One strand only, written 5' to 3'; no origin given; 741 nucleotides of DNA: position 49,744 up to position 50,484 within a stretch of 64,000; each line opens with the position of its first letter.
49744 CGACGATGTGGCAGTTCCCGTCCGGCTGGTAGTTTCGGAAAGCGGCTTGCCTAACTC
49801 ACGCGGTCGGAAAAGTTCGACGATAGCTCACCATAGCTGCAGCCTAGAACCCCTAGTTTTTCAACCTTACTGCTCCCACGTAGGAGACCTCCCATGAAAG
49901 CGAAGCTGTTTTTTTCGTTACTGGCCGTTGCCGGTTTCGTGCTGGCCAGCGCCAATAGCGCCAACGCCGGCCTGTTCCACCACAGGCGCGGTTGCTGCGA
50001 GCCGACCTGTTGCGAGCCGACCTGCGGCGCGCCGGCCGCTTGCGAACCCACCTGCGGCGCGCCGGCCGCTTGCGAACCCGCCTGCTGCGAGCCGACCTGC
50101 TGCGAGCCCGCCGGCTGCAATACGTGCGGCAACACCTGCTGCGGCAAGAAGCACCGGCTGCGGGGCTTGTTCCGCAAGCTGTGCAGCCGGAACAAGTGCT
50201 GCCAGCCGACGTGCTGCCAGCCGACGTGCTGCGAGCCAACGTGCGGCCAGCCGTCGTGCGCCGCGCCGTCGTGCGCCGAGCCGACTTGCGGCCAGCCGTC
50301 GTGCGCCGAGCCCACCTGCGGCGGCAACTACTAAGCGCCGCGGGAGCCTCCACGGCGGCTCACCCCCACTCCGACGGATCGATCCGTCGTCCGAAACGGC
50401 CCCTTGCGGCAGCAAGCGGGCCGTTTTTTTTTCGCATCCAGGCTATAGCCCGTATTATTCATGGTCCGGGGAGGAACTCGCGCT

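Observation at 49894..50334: Secreted 24%-cysteine protein built from CC-E/Q-P-T-C pentapeptides (keratin-associated-protein-like)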

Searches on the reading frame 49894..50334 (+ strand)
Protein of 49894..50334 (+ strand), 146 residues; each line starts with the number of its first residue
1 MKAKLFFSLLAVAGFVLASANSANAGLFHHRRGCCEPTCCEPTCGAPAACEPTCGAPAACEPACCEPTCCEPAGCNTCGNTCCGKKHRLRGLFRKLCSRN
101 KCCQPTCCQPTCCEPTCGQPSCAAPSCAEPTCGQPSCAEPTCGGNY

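Call 6: search_protein_families(library=pfam, proteins=[window:49894-50334:+], max_evalue=1)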
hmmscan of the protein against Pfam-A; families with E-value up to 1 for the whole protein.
window:49894-50334:+ (146 aa): 3 families
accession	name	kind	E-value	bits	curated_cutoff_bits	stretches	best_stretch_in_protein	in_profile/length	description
PF13885.11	Keratin_B2_2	-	7.1e-17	61.4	27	2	102-142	1-41/45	Keratin, high sulfur B2 protein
PF01500.22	Keratin_B2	-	2.2e-08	34.7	28.7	1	77-143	19-84/165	Keratin, high sulfur B2 protein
PF11131.13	PhrC_PhrF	-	0.34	11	25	1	1-25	1-25/38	Rap-phr extracellular signalling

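Call 7: search_protein_families(library=ncbifam, proteins=[window:49894-50334:+], max_evalue=1)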
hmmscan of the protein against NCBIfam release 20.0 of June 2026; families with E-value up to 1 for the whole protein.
window:49894-50334:+ (146 aa): 0 families

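Call 8: find_encoding_contigs(protein=window:49894-50334:+, flank=6000, max_places=6)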
Protein window:49894-50334:+ (146 aa): 6 contigs read that carry it; 2 places shown.
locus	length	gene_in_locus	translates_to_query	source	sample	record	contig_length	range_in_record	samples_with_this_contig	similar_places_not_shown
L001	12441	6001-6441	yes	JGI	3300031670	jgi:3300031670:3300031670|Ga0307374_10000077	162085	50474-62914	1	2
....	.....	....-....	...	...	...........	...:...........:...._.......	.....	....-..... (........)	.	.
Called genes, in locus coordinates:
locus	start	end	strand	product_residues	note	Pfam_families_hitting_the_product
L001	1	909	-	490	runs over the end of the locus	PF00171:Aldedh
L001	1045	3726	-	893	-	PF01488:Shikimate_DH, PF00202:Aminotran_3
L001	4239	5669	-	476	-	PF05150:Legionella_OMP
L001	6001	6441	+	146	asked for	-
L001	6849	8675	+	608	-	PF07643:DUF1598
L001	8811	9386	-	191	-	PF14907:NTP_transf_5 (weak)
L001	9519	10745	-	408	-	PF00291:PALP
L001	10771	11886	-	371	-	PF02073:Peptidase_M29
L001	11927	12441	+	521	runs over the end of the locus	-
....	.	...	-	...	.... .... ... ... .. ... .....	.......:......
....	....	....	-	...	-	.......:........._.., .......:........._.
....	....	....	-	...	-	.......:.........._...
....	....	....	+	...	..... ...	-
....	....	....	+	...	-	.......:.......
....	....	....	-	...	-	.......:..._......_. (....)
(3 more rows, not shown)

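Call 9: find_homologous_proteins(query=window:49894-50334:+, max_evalue=0.001)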
Query window:49894-50334:+ (146 aa): 13 proteins with E <= 0.001 among 57 candidates.
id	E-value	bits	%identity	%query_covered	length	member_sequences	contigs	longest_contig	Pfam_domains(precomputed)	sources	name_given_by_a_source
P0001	5.5e-36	142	69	84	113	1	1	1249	-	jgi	jgi:hypothetical protein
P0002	4.2e-23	100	58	81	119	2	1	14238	-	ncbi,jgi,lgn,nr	ncbi:MAG TPA: hypothetical protein VGX78_11865 [Pirellulales bacterium]|jgi:hypothetical protein|nr:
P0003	7.0e-12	63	52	88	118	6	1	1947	-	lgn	-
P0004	6.4e-10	57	40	33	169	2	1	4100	-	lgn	-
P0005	3.8e-8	51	47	75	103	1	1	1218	-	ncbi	-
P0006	6.0e-7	47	49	46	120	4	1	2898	PF01500.23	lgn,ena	-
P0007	5.4e-6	44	38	59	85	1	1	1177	PF01500.23,PF13885.12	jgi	jgi:hypothetical protein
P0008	1.1e-5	43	33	80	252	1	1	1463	-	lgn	-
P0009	1.1e-5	43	35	97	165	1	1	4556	-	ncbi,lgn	-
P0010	1.4e-5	43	45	80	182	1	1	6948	-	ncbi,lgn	-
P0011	4.7e-5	41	44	79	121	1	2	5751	-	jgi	jgi:hypothetical protein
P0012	2.3e-4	39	36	89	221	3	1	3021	PF13885.12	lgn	-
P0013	7.4e-4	37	-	-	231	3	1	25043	-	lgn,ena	-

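Call 12: find_encoding_contigs(protein=P0002, flank=6000, max_places=3)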
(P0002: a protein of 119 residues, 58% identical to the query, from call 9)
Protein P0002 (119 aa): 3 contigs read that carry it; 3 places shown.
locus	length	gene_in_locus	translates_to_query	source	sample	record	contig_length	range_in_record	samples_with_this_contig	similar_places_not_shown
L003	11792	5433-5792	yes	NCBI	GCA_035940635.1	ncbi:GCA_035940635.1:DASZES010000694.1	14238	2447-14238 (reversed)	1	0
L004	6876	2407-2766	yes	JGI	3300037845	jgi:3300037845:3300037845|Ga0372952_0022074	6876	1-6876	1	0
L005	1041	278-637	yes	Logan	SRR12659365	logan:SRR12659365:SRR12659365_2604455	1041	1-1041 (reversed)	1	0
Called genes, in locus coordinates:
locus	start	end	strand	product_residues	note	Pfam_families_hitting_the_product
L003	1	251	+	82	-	?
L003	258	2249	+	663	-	-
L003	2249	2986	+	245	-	PF03308:MeaB, PF01656:CbiA (weak), PF02492:cobW (weak)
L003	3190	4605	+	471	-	PF00162:PGK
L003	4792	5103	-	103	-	PF01627:Hpt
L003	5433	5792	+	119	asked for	-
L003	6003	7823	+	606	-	PF07643:DUF1598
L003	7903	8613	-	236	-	-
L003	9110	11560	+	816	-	-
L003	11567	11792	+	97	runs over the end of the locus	PF00226:DnaJ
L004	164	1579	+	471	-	PF00162:PGK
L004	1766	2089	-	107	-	PF01627:Hpt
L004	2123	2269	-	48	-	-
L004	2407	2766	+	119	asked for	-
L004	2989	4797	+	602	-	PF07643:DUF1598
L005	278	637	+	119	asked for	-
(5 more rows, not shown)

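Call 13: find_encoding_contigs(protein=P0013, flank=6000, max_places=3)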
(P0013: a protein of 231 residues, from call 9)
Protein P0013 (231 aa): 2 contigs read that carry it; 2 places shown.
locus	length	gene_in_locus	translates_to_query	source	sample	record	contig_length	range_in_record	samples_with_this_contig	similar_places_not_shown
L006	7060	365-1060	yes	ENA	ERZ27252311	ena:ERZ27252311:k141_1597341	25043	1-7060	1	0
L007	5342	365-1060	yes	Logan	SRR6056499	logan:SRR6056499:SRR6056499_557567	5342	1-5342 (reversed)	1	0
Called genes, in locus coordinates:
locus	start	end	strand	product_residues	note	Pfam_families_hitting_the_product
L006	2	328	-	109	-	?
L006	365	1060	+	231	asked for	-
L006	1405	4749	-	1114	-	PF00176:SNF2-rel_dom, PF04851:ResIII, PF00271:Helicase_C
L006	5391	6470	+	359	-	PF13177:DNA_pol3_delta2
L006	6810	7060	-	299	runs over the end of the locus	PF05118:Asp_Arg_Hydrox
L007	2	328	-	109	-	?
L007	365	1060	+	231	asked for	-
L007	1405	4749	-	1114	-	PF00176:SNF2-rel_dom, PF04851:ResIII, PF00271:Helicase_C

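Call 14: find_encoding_contigs(protein=P0010, flank=6000, max_places=3)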
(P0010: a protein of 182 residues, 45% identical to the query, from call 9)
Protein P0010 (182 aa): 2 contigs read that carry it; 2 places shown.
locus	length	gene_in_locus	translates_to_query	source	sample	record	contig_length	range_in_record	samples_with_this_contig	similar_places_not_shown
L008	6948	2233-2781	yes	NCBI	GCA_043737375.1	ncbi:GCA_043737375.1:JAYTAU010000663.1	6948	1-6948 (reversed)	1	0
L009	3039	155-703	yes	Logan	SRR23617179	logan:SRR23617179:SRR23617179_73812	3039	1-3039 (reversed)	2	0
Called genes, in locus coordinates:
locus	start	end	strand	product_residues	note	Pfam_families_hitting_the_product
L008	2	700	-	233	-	?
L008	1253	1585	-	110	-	PF01627:Hpt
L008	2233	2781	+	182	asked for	-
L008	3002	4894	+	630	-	PF07643:DUF1598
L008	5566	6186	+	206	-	-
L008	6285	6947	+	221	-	?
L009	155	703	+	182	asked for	-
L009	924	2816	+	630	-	PF07643:DUF1598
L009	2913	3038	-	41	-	?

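Call 15: find_encoding_contigs(protein=P0011, flank=6000, max_places=2)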
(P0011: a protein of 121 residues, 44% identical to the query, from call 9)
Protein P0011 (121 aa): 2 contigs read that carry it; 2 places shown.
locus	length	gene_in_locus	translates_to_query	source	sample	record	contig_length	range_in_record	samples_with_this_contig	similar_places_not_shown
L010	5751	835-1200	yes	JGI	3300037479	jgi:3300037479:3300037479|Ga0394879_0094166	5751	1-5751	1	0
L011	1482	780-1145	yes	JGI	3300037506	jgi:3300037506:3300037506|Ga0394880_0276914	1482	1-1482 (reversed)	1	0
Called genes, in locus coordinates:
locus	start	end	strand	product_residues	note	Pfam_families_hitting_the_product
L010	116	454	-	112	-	PF01627:Hpt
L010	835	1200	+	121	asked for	-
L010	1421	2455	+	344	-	-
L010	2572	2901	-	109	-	-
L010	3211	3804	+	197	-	PF04542:Sigma70_r2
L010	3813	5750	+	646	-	?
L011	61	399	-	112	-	PF01627:Hpt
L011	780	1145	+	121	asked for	-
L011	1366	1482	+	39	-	?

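Call 16: find_encoding_contigs(protein=P0009, flank=6000, max_places=2)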
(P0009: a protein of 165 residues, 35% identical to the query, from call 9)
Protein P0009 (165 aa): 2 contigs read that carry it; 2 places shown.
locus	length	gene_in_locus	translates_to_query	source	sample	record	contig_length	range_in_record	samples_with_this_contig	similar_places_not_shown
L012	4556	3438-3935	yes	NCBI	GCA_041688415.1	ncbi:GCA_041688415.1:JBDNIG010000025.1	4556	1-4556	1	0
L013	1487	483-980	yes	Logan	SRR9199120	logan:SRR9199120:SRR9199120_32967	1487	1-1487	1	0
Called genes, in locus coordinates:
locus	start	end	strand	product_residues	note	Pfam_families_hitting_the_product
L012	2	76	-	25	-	?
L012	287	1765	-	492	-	-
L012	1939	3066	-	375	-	-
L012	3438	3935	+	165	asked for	-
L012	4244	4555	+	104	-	?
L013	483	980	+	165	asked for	-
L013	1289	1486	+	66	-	?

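Call 17: find_encoding_contigs(protein=P0012, flank=6000, max_places=2)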
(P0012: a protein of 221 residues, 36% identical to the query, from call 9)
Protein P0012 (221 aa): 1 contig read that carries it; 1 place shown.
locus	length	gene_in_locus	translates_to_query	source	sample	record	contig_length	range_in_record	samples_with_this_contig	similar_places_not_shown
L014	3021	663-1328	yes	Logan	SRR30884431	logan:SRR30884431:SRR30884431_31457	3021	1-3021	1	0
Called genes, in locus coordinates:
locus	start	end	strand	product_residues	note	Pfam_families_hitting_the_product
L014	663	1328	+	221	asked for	PF13885:Keratin_B2_2 (weak)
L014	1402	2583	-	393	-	PF17785:PUA_3, PF10672:Methyltrans_SAM, PF05175:MTS, PF03602:Cons_hypoth95, PF13847:Methyltransf_31, PF13649:Methyltransf_25 (weak)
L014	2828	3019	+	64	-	?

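Call 18: find_encoding_contigs(protein=P0004, flank=6000, max_places=2)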
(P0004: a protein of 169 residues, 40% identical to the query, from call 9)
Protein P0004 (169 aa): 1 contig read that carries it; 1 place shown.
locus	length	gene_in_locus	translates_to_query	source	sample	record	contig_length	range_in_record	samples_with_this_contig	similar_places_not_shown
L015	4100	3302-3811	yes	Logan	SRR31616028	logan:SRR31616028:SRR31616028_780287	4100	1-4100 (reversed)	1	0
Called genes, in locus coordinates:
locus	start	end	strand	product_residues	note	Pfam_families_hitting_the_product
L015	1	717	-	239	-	?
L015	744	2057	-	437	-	PF01590:GAF, PF13185:GAF_2, PF13492:GAF_3, PF07228:SpoIIE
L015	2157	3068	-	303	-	-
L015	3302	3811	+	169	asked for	-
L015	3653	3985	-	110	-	-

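Call 30: search_protein_families(library=pfam, max_evalue=10, proteins=[P0002, P0004, P0009])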
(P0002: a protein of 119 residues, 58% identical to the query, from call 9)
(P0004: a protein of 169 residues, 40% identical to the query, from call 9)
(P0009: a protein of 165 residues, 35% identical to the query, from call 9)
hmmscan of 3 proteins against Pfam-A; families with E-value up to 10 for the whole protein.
P0002 (119 aa): 0 families

P0004 (169 aa): 0 families

P0009 (165 aa): 0 families

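Call 31: search_protein_representatives(alignment_id=A1)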
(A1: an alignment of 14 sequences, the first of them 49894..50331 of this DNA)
Query: 14 sequences, 139 profile positions. Proteins with E-value up to 0.001 (for the whole library): 372; up to 1e-10: 83; up to 1e-30: 1. The best 150 are listed.
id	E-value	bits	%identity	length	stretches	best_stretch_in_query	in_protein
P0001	1.1e-32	128.9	-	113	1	1-125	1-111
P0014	4.1e-26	107.7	-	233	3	26-122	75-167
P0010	5.1e-25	104.1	-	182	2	1-128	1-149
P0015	2.5e-24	101.9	-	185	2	1-108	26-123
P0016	8.3e-23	96.9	-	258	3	1-135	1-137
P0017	6.6e-22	94.0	-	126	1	1-126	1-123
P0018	3.2e-21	91.8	-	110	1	1-109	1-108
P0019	3.8e-20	88.3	-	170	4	33-111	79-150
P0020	1.6e-19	86.3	-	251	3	28-128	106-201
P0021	1.5e-18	83.1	-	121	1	1-120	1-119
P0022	4.9e-18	81.5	-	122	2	1-111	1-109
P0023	3.9e-17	78.6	-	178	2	54-126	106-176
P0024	1.0e-16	77.2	-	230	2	1-107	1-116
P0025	1.9e-16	76.3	-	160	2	1-110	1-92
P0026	1.9e-16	76.3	-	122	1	1-120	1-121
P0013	1.4e-12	63.8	-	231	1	3-125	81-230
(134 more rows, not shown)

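Call 36: find_related_loci(query=A2, collection=genome_contigs, flank=8000)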
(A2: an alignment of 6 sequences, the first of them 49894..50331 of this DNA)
Query A2 (146 aa) in genome_contigs; peptide patterns used: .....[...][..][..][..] (x = any residue, [..] = any of these).
151 stretches matched a pattern; 70 encode a relative of the query (tblastn E <= 1e-3); 70 distinct loci.
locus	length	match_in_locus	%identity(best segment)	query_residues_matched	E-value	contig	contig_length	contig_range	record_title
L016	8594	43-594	43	9-142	3e-21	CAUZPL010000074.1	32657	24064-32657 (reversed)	MAG: Planctomycetota bacterium isolate CB6_AW.47 genome assembly, contig: Ga0310123_10000570, whole genome shotgun seque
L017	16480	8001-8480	42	1-144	2e-17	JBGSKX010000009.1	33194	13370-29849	MAG: Pirellulales bacterium isolate JTS-AC191 k141_1800495, whole genome shotgun sequence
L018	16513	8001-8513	45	1-143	5e-17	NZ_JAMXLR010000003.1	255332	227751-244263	Aeoliella straminimaris strain ICT_H6.2 Contig_3_164.435, whole genome shotgun sequence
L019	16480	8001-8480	42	1-144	6e-17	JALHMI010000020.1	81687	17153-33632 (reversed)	MAG: Pirellulales bacterium isolate Bin_30_5 c_000000001735, whole genome shotgun sequence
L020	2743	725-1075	47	1-136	8e-17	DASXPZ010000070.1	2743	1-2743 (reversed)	MAG TPA_asm: Pirellulales bacterium isolate SMAG_U5421 k141_3863285, whole genome shotgun sequence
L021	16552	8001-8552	46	1-142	1e-16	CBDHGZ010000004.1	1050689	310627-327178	MAG: Lacipirellulaceae bacterium isolate 1f9809e0-dcd1-4150-8bd3-4410f639a638 genome assembly, contig: contig_4, whole g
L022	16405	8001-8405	44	1-140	3e-16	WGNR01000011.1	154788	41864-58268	MAG: bacterium isolate RI_54 c_000000006946, whole genome shotgun sequence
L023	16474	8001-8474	38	1-142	3e-16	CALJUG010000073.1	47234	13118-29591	MAG TPA_asm: uncultured bacterium isolate SRR7515932_bin.73_CONCOCT_v1.1_MAG genome assembly, contig: ERZ869940.345, who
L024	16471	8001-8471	40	1-143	2e-14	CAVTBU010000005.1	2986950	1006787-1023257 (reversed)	MAG: Pirellulales bacterium isolate MFD02416.bin.1.42 genome assembly, contig: contig_12951, whole genome shotgun sequen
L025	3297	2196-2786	40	2-142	4e-14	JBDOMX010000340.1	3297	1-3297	MAG: Planctomycetaceae bacterium isolate FK190211_WC_24_26_27_29_metabat1_scaf2bin.058_VB NODE_31265_length_3297_cov_1.2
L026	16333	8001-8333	40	1-143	7e-14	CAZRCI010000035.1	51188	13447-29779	MAG TPA_asm: uncultured Planctomycetaceae bacterium isolate SRP344714_co1_18 genome assembly, contig: NODE_1446_length_5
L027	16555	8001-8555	45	1-143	1e-13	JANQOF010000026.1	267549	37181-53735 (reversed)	MAG: Pirellulales bacterium isolate IP29b_bin.126 k99_311063, whole genome shotgun sequence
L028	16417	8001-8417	40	1-141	2e-13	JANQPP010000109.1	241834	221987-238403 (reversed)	MAG: Pirellulales bacterium isolate IP29b_bin.168 k99_1351369, whole genome shotgun sequence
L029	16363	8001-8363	43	1-140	4e-13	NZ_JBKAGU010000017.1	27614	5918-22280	MAG: Bremerella sp. isolate Ske_MAG8 Ske_MAG8_0017, whole genome shotgun sequence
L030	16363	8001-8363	42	1-140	6e-13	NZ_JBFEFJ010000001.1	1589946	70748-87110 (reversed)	Bremerella sp. JC770 1, whole genome shotgun sequence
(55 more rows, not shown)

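Call 45: list_cluster_members(proteins=[window:49894-50331:+, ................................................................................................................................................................, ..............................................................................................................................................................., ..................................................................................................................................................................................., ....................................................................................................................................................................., P0002])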
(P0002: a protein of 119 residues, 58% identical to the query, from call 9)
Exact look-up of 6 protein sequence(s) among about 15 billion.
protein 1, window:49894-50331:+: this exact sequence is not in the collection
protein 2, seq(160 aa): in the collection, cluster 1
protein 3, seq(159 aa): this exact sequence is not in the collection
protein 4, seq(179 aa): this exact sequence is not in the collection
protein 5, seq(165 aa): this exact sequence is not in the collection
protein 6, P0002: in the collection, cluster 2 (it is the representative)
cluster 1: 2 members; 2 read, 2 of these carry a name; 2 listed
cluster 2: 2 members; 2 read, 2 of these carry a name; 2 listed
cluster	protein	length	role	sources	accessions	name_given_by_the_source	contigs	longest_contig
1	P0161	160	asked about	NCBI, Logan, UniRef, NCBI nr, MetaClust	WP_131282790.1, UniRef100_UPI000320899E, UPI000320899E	keratin-like protein [Blastopirellula marina] | keratin-like protein n=1 Tax=Blastopirellula marina TaxID=124 RepID=UPI000320899E | status=active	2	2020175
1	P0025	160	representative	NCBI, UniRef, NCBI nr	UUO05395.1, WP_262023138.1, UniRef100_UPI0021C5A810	hypothetical protein M4951_18685 [Blastopirellula sp. J2-11] | hypothetical protein n=1 Tax=Blastopirellula sp. J2-11 TaxID=2943192 RepID=UPI0021C5A810 | hypothetical protein [Blastopirellula sp. J2-11]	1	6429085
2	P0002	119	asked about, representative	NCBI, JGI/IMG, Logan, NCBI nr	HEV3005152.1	MAG TPA: hypothetical protein VGX78_11865 [Pirellulales bacterium] | hypothetical protein | hypothetical protein [Pirellulales bacterium]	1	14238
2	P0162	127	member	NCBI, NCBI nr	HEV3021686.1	MAG TPA: hypothetical protein VGX76_04445 [Pirellulales bacterium] | hypothetical protein [Pirellulales bacterium]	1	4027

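Call 48: find_encoding_contigs(protein=P0001, flank=3000, max_places=2)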
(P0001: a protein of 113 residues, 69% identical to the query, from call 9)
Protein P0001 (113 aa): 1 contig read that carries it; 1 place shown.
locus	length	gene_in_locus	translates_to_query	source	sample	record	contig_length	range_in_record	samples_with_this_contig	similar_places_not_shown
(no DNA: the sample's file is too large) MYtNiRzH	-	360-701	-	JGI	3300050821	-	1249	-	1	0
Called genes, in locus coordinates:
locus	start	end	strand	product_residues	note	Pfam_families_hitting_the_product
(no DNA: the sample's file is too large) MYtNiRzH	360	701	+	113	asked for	-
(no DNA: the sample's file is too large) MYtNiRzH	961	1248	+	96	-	?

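Call 54: predict_structure(alignment_id=A1)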
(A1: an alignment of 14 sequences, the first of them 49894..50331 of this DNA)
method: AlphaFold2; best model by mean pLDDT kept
length: 146 residues; sequences in the alignment: 14
mean_pLDDT: 48.3   pTM: 0.19
mean pLDDT of the five models: 48.3, 47.7, 47.3, 45.9, 41.9
residues with pLDDT >= 90: 0; 70-90: 16; 50-70: 31; < 50: 99
segments of 3 or more residues with pLDDT < 50: 34-36, 38-87, 100-138, 144-146
pLDDT, mean of each block of 10 residues (from residue 1): 81 78 54 46 42 40 37 36 45 55 44 38 39 43 47
secondary structure, 60 per line:
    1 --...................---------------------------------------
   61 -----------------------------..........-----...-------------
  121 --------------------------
elements in order: H3-21 H90-99
